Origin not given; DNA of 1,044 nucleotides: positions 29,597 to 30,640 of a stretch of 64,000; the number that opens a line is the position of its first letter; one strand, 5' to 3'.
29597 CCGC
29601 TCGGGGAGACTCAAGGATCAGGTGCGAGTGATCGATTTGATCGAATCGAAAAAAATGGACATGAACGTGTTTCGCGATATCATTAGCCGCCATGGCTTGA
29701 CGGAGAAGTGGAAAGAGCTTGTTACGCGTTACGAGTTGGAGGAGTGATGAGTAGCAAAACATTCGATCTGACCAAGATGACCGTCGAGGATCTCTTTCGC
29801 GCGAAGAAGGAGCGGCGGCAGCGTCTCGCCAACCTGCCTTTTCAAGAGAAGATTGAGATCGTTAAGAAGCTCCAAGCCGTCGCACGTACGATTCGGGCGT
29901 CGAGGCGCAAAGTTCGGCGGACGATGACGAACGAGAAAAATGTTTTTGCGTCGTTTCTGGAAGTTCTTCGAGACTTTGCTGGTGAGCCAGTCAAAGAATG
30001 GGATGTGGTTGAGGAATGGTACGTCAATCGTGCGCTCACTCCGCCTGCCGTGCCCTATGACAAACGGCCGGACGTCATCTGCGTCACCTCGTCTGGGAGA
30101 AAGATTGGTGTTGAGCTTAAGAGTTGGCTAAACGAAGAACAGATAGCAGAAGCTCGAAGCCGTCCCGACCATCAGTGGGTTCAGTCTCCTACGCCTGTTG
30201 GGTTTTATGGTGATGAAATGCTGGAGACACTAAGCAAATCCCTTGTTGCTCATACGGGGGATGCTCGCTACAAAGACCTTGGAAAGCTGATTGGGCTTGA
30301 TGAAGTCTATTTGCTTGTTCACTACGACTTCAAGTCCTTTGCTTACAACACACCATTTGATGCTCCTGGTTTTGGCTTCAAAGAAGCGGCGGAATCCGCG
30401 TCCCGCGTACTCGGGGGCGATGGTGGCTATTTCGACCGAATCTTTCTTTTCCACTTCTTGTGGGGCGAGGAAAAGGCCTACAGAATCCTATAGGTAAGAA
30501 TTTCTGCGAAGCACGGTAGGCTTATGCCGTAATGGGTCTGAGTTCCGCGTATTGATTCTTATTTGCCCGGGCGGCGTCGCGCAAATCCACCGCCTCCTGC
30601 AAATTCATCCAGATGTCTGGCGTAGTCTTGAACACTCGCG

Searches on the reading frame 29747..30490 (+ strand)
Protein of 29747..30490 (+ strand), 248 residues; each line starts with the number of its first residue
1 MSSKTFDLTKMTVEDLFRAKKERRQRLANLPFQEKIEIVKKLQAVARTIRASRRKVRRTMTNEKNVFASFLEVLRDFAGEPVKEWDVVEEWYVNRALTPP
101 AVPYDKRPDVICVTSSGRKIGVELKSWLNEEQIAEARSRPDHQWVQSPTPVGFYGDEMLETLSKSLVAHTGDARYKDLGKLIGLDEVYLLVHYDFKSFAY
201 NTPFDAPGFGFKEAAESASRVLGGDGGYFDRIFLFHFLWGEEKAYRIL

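Call 3: search_protein_families(library=pfam, proteins=[window:29747-30490:+], max_evalue=1)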
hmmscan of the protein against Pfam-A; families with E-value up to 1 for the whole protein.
window:29747-30490:+ (248 aa): 0 families

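Call 4: search_protein_families(library=padloc, proteins=[window:29747-30490:+], max_evalue=1)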
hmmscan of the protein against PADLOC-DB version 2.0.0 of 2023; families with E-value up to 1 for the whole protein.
window:29747-30490:+ (248 aa): 0 families

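Call 5: search_protein_families(library=ncbifam, proteins=[window:29747-30490:+], max_evalue=1)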
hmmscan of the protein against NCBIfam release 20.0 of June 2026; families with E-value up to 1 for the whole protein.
window:29747-30490:+ (248 aa): 2 families
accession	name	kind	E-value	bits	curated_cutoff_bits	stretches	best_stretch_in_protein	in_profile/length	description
NF003410.0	PRK04778.1-4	equivalog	0.075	11.8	754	1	13-68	31-86/575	septation ring formation regulator EzrA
NF003407.0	PRK04778.1-1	equivalog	0.13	10.7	913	1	18-55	35-72/574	septation ring formation regulator EzrA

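Call 6: find_homologous_proteins(query=window:29747-30490:+)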
Query window:29747-30490:+ (248 aa): 245 proteins with E <= 0.001 among 742 candidates; the best 120 are listed.
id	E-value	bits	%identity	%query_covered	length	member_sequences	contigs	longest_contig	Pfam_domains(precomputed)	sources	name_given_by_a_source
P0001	6.5e-164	561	100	100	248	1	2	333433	-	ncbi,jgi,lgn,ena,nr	ncbi:MAG TPA: hypothetical protein VK582_18825 [Pyrinomonadaceae bacterium]|nr:hypothetical protein 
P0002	8.1e-107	374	69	100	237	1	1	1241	-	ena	-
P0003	2.4e-97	343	68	56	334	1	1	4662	-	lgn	-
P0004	5.4e-97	342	65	56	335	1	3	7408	-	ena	-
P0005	6.9e-97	342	50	100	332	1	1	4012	-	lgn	-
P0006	9.0e-97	341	68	50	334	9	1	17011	-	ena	-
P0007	2.3e-96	340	63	56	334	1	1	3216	-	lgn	-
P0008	2.9e-96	340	63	56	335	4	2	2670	-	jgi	jgi:hypothetical protein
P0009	1.3e-95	337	71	46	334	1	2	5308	-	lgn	-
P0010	4.0e-95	336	63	56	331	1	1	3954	-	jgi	jgi:hypothetical protein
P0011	4.4e-94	332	61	56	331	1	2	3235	-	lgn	-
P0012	1.1e-93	331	61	56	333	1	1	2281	-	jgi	jgi:hypothetical protein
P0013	1.5e-93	331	62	56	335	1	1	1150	-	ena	-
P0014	2.5e-93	330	68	50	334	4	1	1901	-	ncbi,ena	-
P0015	3.4e-93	330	66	50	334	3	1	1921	-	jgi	jgi:hypothetical protein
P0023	1.1e-92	328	62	56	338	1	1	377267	-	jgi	jgi:hypothetical protein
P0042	2.1e-90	320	63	99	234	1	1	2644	-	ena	-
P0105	8.0e-87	309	60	56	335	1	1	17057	-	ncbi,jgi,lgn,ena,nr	ncbi:MAG TPA: hypothetical protein VEW46_03310 [Pyrinomonadaceae bacterium]|nr:hypothetical protein 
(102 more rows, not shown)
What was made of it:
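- Catalytic-type residues are invariant in the fused clade, which has many fused clusters (about 245 homologues; call 6).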

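Call 10: find_encoding_contigs(protein=P0023, flank=5000, max_places=3)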
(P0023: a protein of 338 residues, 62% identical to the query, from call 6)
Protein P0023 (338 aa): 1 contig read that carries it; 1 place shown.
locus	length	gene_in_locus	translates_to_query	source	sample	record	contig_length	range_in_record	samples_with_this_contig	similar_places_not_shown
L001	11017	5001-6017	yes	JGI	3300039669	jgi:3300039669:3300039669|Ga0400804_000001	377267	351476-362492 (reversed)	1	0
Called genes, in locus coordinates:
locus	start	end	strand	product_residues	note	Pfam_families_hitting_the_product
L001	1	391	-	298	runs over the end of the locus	PF01904:DUF72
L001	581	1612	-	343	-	PF20392:DUF6687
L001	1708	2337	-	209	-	PF01464:SLT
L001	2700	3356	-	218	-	-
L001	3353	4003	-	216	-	-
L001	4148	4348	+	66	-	-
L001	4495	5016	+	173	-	-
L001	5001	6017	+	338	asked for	-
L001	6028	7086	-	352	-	PF24827:AstE_AspA_cat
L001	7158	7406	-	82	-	PF00069:Pkinase (faint)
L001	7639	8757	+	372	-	PF04055:Radical_SAM, PF13186:SPASM (faint)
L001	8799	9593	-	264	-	PF00561:Abhydrolase_1, PF12146:Hydrolase_4 (weak), PF12697:Abhydrolase_6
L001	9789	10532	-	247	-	PF01027:Bax1-I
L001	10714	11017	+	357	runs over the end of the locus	PF16884:ADH_N_2, PF00107:ADH_zinc_N, PF13602:ADH_zinc_N_2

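Call 19: search_solved_structures(query=A1, max_evalue=10, show_alignments=1)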
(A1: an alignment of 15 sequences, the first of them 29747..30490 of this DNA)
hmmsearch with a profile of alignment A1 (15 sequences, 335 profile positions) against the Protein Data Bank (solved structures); distinct sequences matched with E-value up to 10: 1.
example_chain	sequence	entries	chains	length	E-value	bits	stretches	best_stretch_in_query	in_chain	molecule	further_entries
3jvc_A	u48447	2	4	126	0.66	12.3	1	197-265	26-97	Conserved hypothetical membrane lipoprotein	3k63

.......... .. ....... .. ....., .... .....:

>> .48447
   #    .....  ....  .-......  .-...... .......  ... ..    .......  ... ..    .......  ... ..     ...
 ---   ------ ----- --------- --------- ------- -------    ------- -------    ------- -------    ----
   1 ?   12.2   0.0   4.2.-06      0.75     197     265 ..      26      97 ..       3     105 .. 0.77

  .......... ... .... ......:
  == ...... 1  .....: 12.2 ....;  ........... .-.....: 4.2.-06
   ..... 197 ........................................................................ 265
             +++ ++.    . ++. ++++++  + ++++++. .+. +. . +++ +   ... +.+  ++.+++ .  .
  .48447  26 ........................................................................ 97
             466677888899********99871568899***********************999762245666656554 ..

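Call 36: search_protein_families(library=phrogs, proteins=[P0105], max_evalue=1)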
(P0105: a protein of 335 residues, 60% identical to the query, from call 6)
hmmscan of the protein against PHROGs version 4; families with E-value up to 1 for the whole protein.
P0105 (335 aa): 2 families
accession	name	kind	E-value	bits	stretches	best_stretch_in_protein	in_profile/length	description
phrog_5853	-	unknown function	0.082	14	1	246-286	35-75/144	-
phrog_13618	-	unknown function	0.7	11.1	0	211-232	52-73/80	-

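Call 37: search_protein_families(library=pfam, proteins=[P0105], max_evalue=1)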
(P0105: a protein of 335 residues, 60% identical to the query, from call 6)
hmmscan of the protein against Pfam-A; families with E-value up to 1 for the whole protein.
P0105 (335 aa): 2 families
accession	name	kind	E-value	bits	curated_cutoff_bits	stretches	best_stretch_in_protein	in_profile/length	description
PF09645.16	F-112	-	0.1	13.2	25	1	115-149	68-101/110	F-112 protein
PF21082.3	MS_channel_3rd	-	0.15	12.9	21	0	231-270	5-44/88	Mechanosensitive ion channel MscS, C-terminal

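Call 38: predict_structure(alignment_id=A3)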
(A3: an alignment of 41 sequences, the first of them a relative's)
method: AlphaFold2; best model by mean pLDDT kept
length: 335 residues; sequences in the alignment: 41
mean_pLDDT: 80.4   pTM: 0.64
mean pLDDT of the five models: 80.4, 77.6, 76.2, 75.4, 57.3
residues with pLDDT >= 90: 114; 70-90: 138; 50-70: 70; < 50: 13
segments of 3 or more residues with pLDDT < 50: 1-5, 42-49
pLDDT, mean of each block of 10 residues (from residue 1): 50 62 71 66 44 86 87 92 89 89 94 79 74 89 90 90 92 95 78 65 93 93 79 69 79 87 87 90 54 71 91 92 79 91
secondary structure, 60 per line:
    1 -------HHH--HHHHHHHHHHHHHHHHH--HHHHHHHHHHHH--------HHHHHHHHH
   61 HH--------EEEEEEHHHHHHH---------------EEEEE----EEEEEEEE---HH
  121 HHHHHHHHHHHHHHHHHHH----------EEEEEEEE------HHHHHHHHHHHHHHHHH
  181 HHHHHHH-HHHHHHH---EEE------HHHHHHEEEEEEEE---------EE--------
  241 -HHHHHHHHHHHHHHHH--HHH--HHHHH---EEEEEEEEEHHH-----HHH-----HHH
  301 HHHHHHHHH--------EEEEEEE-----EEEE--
elements in order: H13-29 H32-43 H52-62 E71-76 H77-83 E99-103 E108-115 H119-139 E150-157 H164-187 H189-195 E199-201 H208-213 E214-221 H242-257 H265-269 E273-281 H298-309 E318-324 E330-333
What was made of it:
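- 29747..29890 (+): ORF2 N-terminal domain (residues 1-48): two basic helices, the constant partner of ORF1 and presumed antitoxin. The homologous residues of P0105 model as helices 13-29 and 32-43 (call 38).
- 29891..29929 (+): Basic linker (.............). It includes a 10-aa insertion relative to long forms and resembles the tails of short-form ORF2 proteins. The linker has pLDDT below 50 in the model (call 38).
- On MNT-HEPN (type VII TA): The ORF2 model is two helices plus an alpha/beta domain (call 38).
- On PD-(D/E)xK nuclease superfamily: The secondary-structure order in the P0105 model fits (H52-62, E71-76, E99-103, E108-115, H119-139, then a strand; pLDDT mostly 80-95; call 38).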

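Call 42: search_protein_representatives(alignment_id=A3)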
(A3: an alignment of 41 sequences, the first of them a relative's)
Query: 41 sequences, 335 profile positions. Proteins with E-value up to 0.001 (for the whole library): 494; up to 1e-10: 253; up to 1e-30: 75. The best 150 are listed.
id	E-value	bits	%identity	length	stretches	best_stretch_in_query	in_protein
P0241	2.4e-154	529.9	-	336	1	1-335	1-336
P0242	6.9e-96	337.8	-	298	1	49-333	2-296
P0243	1.4e-95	336.8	-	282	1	49-277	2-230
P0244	9.2e-82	291.3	-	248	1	1-249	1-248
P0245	2.3e-78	280.2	-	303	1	50-335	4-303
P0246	2.8e-62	227.3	-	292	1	52-325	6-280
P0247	4.2e-61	223.4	-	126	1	218-335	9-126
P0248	2.9e-55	204.2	-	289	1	49-323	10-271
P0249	2.9e-54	200.9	-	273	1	52-326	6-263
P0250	4.7e-53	196.9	-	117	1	1-118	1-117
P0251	4.9e-52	193.6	-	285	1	52-322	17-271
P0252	5.8e-52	193.4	-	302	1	51-331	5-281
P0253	2.9e-51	191.0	-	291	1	52-323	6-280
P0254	4.1e-51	190.6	-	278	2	97-325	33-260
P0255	6.9e-50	186.6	-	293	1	53-329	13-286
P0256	2.1e-49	185.0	-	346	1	52-311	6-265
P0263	1.3e-45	172.5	-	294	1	50-327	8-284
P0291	1.3e-35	139.6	-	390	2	98-332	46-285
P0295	2.1e-34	135.7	-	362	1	49-323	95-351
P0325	6.3e-27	111.1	-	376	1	91-334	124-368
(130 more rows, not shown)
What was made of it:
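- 29930..30493 (+): ORF2 C-terminal domain (residues 62-248 plus stop): an internally deleted copy of an unannotated, mobile-element-associated domain that is PD-(D/E)xK-like. 494 representative clusters match at E<=1e-3, mostly stand-alone proteins of 270-300 aa (call 42).
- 494 mostly stand-alone clusters match it (call 42).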

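Call 43: fold_search(model_id=the predicted structure, library=pdb)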
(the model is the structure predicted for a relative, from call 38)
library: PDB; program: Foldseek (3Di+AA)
matches with E <= 10: 325; with E <= 0.001: 0
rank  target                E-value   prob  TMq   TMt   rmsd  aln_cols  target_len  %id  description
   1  5ey3_A                1.1e-01  0.07  0.11  0.09  18.7       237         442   12  X-ray structure of the thymidine phosphorylase from Salmonella typhimurium in complex with cytidine and sulphate (released 2016-12-07)
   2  9qxx_B                2.5e-01  0.04  0.12  0.07  19.1       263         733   12  JetABC DNA loaded state dimer (released 2025-10-01)
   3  1ylk_A                3.0e-01  0.16  0.13  0.23   9.6        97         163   14  Crystal Structure of Rv1284 from Mycobacterium tuberculosis in Complex with Thiocyanate (released 2005-03-08)
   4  2yha                  4.5e-01  0.15  0.14  0.13   7.4        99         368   12  Crystal Structure of the N. crassa QDE-2 AGO MID-PIWI Domains (released 2011-06-15)
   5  9q25_D                5.1e-01  0.06  0.14  0.15  25.1       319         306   12  DX2-CX3-RAD51 in the closed state (released 2026-03-04)
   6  3m8w_A                6.4e-01  0.09  0.12  0.10  11.8       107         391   14  Phosphopentomutase from Bacillus cereus (released 2010-12-29)
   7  4lrc_A                6.4e-01  0.09  0.12  0.10  11.9       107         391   14  Phosphopentomutase V158L variant (released 2013-07-31)
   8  2w3n_A                6.4e-01  0.03  0.11  0.14  18.1       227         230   11  Structure and inhibition of the CO2-sensing carbonic anhydrase Can2 from the pathogenic fungus Cryptococcus neoformans (released 2008-12-30)
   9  6jqc_A                7.7e-01  0.09  0.13  0.22   8.9       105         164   11  The structural basis of the beta-carbonic anhydrase CafC (wild type) of the filamentous fungus Aspergillus fumigatus (released 2019-08-14)
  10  3qku_A                8.6e-01  0.04  0.13  0.12  18.0       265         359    9  Mre11 Rad50 binding domain in complex with Rad50 and AMP-PNP (released 2011-03-30)
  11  6o38_A                1.0e+00  0.08  0.07  0.05  15.2        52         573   25  Structure of a chaperone-substrate complex (released 2019-07-24)
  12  1rzn_B                1.0e+00  0.06  0.07  0.14  14.1        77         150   17  Crystal Structure of Penicillin-binding protein-related factor A from Bacillus Subtilis. (released 2004-11-30)
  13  2fkc_A                1.2e+00  0.05  0.17  0.22  14.9       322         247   10  Crystal Form I of Pre-Reactive Complex of Restriction Endonuclease HinP1I with Cognate DNA and Calcium Ion (released 2006-02-21)
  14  3vnq                  1.3e+00  0.09  0.13  0.09   6.2        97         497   10  Co-crystal structure of NRPS adenylation protein CytC1 with ATP from streptomyces (released 2013-01-23)
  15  3qa2_A                1.3e+00  0.03  0.10  0.10  10.6       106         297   16  X-ray Structure of ketohexokinase in complex with a pyrimidopyrimidine analog 2 (released 2012-01-18)
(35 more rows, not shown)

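Call 48: search_protein_families(library=pfam, alignment_id=A5, max_evalue=0.01)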
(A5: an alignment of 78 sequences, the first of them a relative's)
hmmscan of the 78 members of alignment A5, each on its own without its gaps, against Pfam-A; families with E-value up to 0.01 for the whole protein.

A. member 1, P0105 (335 aa): 0 families

B. families by the number of members that match (of 78 scanned): 1 family
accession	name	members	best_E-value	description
PF11568.13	Med29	1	0.009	Mediator complex subunit 29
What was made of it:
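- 29930..30493 (+): None of the 78 scanned members has a Pfam match (call 48).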

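Call 49: list_cluster_members(proteins=[P0242, P0245, P0246, P0248, P0252, P0256, P0263, P0291, P0295, P0325])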
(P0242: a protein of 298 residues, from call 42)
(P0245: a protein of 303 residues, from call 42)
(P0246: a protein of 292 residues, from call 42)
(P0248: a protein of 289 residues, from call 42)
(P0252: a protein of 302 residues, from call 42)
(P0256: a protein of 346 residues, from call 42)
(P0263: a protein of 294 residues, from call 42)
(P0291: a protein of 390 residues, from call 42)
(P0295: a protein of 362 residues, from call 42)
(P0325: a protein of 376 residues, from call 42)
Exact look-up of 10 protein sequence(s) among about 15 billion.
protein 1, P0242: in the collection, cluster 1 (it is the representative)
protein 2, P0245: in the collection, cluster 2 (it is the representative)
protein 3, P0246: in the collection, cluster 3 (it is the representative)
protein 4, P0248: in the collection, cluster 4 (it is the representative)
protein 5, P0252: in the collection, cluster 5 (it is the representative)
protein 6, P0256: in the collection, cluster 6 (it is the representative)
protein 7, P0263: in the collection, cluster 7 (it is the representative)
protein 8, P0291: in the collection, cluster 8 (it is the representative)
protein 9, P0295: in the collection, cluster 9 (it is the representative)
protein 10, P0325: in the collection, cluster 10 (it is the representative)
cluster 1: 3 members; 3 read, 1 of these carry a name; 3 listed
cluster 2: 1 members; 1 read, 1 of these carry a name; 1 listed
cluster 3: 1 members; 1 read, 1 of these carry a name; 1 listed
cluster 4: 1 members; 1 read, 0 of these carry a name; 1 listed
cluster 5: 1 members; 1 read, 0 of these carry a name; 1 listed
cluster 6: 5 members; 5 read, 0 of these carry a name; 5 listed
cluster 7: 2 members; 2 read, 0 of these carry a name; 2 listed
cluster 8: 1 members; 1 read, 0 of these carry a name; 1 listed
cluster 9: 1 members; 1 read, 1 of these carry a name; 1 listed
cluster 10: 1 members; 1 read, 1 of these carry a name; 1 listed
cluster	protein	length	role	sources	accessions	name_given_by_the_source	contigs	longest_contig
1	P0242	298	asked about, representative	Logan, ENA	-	-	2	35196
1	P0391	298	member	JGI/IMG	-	hypothetical protein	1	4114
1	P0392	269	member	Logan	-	-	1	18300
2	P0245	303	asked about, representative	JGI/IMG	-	hypothetical protein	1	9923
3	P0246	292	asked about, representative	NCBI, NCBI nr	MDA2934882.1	hypothetical protein MYX82_11150 [Acidobacteria bacterium AH-259-D05] | hypothetical protein [Acidobacteria bacterium AH-259-D05]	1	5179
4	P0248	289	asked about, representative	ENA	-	-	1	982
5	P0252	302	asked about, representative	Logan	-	-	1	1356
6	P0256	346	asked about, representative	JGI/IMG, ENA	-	-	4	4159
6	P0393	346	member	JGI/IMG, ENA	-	-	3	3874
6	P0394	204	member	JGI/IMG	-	-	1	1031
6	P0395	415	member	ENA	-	-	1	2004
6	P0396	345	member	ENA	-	-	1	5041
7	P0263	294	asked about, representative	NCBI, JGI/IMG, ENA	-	-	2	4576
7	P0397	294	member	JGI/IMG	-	-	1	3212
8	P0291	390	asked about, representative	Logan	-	-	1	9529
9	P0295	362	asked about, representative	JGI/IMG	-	hypothetical protein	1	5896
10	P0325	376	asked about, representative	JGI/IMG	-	hypothetical protein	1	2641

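Call 50: find_homologous_proteins(query=A5, max_evalue=0.00001)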
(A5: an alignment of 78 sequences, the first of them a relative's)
Query A5 (78 sequences) (335 aa, profile of the alignment): 265 proteins with E <= 0.00001 among 6509 candidates; the best 120 are listed.
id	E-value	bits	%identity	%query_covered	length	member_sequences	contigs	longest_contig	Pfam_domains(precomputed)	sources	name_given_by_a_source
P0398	5.3e-110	385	35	84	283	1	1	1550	-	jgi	jgi:hypothetical protein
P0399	2.7e-109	383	37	81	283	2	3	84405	-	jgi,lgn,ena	jgi:hypothetical protein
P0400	2.6e-107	377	37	81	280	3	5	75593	-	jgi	-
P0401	7.0e-107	375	36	81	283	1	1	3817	-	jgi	jgi:hypothetical protein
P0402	2.6e-106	373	36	83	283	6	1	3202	-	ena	-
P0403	5.4e-106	372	32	84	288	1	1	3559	-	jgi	jgi:hypothetical protein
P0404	2.4e-99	350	35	84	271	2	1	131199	-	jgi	jgi:hypothetical protein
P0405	1.7e-96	341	37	81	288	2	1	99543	-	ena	-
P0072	1.2e-95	338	70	100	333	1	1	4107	-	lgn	-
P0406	5.4e-95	336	61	100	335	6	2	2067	-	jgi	-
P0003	8.7e-95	335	65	100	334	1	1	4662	-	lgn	-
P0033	1.2e-94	335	64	100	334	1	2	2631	-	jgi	jgi:hypothetical protein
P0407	1.3e-94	335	32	84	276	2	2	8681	-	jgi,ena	jgi:hypothetical protein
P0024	1.7e-94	334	66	100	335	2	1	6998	-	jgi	jgi:hypothetical protein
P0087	1.9e-94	334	64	100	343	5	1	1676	-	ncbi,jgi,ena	-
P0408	8.7e-94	332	44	85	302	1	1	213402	-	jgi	jgi:hypothetical protein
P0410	1.5e-93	331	59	86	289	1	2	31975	-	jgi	-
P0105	4.0e-88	314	100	100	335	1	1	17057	-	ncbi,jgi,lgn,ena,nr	ncbi:MAG TPA: hypothetical protein VEW46_03310 [Pyrinomonadaceae bacterium]|nr:hypothetical protein 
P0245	4.3e-88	313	39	85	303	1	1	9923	-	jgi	jgi:hypothetical protein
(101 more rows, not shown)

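Call 51: find_encoding_contigs(protein=P0410, flank=5000, max_places=2)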
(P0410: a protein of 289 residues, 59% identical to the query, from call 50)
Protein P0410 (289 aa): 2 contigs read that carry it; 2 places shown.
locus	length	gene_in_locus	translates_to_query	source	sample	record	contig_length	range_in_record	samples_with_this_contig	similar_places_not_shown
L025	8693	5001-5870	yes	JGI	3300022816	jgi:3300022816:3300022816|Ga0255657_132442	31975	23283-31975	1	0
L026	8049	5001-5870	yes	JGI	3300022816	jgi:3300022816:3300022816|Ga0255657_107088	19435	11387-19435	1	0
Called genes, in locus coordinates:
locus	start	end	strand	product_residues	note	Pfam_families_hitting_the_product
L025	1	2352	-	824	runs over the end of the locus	PF02384:N6_Mtase (weak)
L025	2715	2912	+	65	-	-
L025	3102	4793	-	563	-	PF01844:HNH (weak)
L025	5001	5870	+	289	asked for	-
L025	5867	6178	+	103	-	-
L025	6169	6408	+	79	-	PF12728:HTH_17 (weak)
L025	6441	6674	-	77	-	PF21531:Rv2175c_wHTH (weak), PF12728:HTH_17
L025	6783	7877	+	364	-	PF14659:Phage_int_SAM_3 (weak), PF00589:Phage_integrase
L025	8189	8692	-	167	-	?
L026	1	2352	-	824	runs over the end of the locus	-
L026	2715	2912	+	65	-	-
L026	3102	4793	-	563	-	PF01844:HNH (weak)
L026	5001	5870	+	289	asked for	-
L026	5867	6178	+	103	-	-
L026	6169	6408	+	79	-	PF12728:HTH_17 (weak)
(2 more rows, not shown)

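Call 52: find_encoding_contigs(protein=P0408, flank=5000, max_places=2)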
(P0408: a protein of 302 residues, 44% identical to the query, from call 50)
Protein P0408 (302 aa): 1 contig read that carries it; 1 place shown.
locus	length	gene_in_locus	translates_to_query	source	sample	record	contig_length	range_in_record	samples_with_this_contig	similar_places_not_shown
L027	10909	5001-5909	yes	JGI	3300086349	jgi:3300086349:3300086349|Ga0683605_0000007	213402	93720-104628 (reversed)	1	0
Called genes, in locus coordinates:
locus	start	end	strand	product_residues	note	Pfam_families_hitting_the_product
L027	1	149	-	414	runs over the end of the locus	PF00589:Phage_integrase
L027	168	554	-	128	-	-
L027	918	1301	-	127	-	-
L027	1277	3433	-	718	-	PF11617:Cu-binding_MopE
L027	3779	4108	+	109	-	-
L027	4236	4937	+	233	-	-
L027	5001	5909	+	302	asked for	-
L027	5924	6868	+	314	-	-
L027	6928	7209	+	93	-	-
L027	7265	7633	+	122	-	-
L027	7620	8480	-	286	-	PF00515:TPR_1 (faint), PF07719:TPR_2 (faint), PF13181:TPR_8 (faint), PF17874:TPR_MalT (weak), PF24885:TPR_NPHP3, PF13374:TPR_10, PF13424:TPR_12, PF13374:TPR_10 (weak)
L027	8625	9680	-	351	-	-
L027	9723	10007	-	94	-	-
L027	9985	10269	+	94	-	-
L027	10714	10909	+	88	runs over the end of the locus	PF15919:HicB_lk_antitox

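Call 53: find_encoding_contigs(protein=P0399, flank=5000, max_places=3)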
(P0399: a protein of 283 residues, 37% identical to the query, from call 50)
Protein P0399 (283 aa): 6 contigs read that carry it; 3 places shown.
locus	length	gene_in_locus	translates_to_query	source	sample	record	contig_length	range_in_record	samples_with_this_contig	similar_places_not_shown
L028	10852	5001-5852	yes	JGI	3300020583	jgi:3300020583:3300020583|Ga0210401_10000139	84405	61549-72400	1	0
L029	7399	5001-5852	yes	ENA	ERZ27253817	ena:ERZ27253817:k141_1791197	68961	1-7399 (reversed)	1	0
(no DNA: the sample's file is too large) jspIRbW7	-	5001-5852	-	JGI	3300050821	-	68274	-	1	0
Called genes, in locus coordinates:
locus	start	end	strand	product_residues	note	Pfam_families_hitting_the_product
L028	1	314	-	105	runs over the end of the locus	-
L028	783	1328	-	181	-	PF18406:DUF1281_C (weak)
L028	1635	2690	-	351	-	PF01068:DNA_ligase_A_M, PF04679:DNA_ligase_A_C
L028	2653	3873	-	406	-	-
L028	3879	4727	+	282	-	PF08867:FRG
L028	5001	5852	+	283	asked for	-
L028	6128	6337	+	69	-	-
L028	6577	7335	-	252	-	PF23441:SDR, PF00106:adh_short, PF08659:KR, PF13561:adh_short_C2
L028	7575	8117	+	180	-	PF00440:TetR_N, PF16925:TetR_C_13 (weak)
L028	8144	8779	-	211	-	PF00440:TetR_N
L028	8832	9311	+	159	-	PF08327:AHSA1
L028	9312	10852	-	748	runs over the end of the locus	PF00069:Pkinase, PF01636:APH (faint), PF07714:PK_Tyr_Ser-Thr, PF03109:ABC1, PF13428:TPR_14 (faint), PF13181:TPR_8 (faint), PF13414:TPR_11 (faint), PF13432:TPR_16, +5 more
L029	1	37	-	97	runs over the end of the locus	-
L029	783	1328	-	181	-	PF18406:DUF1281_C (weak)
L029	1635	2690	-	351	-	PF01068:DNA_ligase_A_M, PF04679:DNA_ligase_A_C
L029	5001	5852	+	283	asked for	-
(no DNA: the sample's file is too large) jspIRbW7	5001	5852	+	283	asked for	-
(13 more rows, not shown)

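Call 61: find_encoding_contigs(protein=P0002, flank=3000, max_places=2)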
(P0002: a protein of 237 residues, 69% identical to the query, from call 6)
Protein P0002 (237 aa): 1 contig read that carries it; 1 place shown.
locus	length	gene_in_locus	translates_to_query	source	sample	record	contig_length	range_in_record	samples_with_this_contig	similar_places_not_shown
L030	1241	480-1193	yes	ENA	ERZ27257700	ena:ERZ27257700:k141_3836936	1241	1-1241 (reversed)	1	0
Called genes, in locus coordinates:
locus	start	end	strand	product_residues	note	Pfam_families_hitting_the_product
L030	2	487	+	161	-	?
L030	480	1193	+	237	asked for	-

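Call 62: find_encoding_contigs(protein=P0042, flank=3000, max_places=2)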
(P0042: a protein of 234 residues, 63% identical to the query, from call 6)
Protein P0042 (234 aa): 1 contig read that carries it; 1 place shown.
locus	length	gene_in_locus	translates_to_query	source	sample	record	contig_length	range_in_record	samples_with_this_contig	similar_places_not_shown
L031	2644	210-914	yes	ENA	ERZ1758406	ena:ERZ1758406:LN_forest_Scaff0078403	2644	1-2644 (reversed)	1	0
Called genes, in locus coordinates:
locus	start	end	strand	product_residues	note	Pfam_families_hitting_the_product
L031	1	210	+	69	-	?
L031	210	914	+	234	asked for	-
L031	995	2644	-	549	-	?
